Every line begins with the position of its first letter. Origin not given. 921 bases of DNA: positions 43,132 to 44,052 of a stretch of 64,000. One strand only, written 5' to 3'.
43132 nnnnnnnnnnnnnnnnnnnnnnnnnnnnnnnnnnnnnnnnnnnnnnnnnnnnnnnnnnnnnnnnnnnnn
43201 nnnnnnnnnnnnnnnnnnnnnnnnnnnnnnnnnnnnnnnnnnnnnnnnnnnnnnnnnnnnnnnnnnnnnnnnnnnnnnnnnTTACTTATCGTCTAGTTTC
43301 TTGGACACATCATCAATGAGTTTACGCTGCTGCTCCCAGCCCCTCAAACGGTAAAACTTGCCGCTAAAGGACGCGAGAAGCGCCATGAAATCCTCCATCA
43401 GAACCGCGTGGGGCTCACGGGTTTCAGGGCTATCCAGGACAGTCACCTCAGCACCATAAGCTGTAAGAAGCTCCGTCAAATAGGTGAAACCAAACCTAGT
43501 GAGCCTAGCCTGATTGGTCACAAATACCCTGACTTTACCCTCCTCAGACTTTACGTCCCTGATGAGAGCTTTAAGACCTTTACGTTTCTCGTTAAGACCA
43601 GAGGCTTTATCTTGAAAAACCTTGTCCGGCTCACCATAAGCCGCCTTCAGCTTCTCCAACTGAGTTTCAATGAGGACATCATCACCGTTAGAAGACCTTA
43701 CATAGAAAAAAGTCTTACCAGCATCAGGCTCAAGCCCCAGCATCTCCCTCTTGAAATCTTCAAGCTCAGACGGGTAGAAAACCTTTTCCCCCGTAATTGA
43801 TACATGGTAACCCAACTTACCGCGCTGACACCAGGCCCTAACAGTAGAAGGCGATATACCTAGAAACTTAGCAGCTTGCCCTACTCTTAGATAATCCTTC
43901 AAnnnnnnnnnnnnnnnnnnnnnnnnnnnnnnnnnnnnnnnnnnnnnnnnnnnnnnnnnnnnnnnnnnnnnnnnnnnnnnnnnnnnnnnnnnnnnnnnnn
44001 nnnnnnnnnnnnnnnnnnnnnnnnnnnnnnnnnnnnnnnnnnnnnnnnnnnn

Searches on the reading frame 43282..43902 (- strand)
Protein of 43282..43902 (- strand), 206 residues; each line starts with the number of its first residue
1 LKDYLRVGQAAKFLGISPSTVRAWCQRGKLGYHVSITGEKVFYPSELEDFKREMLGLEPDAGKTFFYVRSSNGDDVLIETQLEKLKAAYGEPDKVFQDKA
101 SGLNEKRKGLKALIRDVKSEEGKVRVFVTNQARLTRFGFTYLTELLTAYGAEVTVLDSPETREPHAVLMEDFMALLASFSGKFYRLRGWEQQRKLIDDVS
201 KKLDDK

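Call 14: search_protein_families(library=pfam, proteins=[window:43282-43902:-], max_evalue=0.001)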
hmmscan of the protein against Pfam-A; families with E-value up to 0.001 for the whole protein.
window:43282-43902:- (206 aa): 4 families
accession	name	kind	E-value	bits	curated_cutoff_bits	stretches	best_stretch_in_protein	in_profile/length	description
PF00239.26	Resolvase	-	3.1e-17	63.5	23.3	1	65-187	2-131/145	Resolvase, N terminal domain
PF12728.13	HTH_17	-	6.6e-10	39.5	27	1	4-53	1-49/51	Helix-turn-helix domain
PF00376.29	MerR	-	1.7e-05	25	28.2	1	6-30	1-25/38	MerR family regulatory protein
PF13518.12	HTH_28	-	0.0008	19.9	25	0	4-27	13-35/52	Helix-turn-helix domain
